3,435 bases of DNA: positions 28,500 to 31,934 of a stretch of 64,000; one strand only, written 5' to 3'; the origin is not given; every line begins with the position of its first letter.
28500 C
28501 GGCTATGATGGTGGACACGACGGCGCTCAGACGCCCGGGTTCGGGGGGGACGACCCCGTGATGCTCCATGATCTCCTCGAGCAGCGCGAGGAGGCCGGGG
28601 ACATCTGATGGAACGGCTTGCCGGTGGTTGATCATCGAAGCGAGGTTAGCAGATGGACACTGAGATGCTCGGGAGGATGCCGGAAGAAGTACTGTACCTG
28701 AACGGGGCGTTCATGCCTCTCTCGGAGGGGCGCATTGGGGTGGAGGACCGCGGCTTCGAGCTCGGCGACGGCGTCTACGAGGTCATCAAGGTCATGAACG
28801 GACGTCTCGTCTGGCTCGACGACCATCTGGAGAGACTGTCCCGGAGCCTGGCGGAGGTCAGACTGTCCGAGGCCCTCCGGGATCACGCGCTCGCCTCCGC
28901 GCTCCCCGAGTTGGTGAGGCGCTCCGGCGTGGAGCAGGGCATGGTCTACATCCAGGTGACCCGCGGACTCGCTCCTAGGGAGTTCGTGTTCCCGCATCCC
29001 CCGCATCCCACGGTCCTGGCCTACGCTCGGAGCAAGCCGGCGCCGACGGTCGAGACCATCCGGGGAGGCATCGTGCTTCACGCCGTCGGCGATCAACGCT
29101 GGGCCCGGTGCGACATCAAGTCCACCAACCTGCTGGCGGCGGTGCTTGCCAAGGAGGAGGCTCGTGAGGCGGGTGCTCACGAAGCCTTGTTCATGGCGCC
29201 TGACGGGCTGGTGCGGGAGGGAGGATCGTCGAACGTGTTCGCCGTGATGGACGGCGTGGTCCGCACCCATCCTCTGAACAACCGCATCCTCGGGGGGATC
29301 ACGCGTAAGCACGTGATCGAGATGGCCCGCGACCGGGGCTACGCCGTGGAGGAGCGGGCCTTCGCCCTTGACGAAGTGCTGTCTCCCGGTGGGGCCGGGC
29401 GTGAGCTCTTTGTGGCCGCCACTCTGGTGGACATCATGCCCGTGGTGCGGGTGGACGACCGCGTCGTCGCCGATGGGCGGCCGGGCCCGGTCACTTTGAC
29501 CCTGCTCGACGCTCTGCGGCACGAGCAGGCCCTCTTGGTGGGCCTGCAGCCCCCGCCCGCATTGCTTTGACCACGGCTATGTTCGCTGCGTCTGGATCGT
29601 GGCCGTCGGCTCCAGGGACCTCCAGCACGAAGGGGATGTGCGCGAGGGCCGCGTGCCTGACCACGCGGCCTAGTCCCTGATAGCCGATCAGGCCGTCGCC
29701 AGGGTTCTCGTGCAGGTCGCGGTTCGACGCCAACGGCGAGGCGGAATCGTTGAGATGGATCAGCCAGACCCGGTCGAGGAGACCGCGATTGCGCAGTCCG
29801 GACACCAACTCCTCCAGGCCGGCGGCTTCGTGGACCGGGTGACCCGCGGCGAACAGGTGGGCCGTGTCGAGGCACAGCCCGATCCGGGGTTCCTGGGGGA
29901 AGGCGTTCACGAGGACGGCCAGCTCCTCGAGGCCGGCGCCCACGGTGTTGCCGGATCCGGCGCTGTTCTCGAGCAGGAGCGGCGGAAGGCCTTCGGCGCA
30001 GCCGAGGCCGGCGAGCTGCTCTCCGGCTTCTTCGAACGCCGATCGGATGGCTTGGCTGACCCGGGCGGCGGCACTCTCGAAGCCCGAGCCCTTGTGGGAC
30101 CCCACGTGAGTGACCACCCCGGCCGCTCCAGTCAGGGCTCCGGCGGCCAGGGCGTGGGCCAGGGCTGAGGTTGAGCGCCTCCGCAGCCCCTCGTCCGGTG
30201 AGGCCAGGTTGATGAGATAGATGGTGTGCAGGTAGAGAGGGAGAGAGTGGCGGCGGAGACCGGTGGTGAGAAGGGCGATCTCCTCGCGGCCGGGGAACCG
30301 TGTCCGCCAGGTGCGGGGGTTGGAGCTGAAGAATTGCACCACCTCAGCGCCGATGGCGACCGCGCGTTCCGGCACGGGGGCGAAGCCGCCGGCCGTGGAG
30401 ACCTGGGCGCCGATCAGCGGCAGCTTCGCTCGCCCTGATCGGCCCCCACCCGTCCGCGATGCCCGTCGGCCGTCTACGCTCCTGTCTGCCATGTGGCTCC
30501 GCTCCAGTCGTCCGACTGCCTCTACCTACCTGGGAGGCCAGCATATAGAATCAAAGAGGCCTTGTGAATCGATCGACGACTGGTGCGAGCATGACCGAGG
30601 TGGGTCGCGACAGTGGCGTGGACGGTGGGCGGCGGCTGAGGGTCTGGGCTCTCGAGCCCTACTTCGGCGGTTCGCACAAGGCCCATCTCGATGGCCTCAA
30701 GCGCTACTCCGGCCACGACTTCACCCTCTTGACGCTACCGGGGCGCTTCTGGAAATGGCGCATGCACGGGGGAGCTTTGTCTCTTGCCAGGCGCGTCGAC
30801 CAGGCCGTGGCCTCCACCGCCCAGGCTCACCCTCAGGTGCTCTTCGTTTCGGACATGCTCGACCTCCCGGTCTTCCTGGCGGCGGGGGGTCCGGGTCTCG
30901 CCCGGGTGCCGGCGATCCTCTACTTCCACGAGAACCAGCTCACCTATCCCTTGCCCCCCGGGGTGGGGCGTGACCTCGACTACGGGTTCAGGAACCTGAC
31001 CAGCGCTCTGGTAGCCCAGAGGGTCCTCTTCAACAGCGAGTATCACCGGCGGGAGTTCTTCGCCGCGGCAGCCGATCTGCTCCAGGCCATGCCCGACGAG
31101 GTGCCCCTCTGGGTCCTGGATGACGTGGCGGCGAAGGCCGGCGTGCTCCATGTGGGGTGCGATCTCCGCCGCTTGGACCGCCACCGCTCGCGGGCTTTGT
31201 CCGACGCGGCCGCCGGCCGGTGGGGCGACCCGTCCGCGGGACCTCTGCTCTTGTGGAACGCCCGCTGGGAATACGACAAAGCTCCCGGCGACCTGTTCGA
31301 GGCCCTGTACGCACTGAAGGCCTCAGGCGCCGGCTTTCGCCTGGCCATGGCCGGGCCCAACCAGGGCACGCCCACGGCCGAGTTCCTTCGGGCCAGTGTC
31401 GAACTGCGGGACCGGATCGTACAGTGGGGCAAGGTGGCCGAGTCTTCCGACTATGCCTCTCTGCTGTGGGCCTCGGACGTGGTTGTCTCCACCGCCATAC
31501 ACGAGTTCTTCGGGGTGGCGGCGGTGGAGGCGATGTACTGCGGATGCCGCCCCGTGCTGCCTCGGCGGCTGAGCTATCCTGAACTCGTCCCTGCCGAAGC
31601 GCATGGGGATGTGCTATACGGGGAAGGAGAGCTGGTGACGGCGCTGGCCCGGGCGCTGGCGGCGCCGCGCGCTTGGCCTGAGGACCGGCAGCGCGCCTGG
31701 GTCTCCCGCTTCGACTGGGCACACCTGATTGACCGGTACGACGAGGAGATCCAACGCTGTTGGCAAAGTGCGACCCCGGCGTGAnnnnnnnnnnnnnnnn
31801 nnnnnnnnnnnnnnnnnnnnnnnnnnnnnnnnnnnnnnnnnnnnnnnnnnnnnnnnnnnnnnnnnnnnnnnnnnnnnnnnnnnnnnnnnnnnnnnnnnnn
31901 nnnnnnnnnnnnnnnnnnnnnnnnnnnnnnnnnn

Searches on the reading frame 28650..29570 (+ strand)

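Call 22: search_protein_families(library=pfam, proteins=[window:28650-29570:+])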
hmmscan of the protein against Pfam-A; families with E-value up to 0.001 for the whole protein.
window:28650-29570:+ (306 aa): 1 family
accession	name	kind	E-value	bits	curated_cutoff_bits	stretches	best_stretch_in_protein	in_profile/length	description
PF01063.24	Aminotran_4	-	4.2e-46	158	28.5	1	41-267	1-222/223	Amino-transferase class IV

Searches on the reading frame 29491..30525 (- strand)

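Call 22: search_protein_families(library=pfam, proteins=[window:29491-30525:-])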
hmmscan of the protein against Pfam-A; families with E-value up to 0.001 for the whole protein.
window:29491-30525:- (344 aa): 1 family
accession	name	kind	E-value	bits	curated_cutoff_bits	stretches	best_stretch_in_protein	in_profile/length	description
PF01261.30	AP_endonuc_2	-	1.6e-35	123.5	31.1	1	53-312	2-237/249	Xylose isomerase-like TIM barrel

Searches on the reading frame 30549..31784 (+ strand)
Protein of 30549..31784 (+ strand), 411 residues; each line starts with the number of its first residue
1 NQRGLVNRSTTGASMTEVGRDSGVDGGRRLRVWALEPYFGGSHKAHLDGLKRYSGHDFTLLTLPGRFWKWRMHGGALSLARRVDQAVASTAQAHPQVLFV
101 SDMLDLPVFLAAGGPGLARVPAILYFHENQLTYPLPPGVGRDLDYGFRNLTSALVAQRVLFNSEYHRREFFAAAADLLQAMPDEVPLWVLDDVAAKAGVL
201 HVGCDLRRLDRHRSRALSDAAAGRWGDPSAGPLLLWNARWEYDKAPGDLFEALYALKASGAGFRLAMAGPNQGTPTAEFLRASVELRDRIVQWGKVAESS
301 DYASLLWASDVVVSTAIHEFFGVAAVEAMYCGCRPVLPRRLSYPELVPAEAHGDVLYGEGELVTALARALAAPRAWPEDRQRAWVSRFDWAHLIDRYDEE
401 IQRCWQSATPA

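Call 22: search_protein_families(library=pfam, proteins=[window:30549-31784:+])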
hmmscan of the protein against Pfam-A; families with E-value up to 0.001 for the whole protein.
window:30549-31784:+ (411 aa): 3 families
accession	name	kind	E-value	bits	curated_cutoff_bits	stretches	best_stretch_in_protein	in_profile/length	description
PF12038.13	QTMAN_N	-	7.3e-56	189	25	1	31-203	1-167/168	tRNA-queuosine alpha-mannosyltransferase N-terminal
PF00534.26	Glycos_transf_1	-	5.5e-11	42.7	26.4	1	231-359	15-143/172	Glycosyl transferases group 1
PF13692.12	Glyco_trans_1_4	-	8.8e-11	42.7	27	1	233-371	3-137/142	Glycosyl transferases group 1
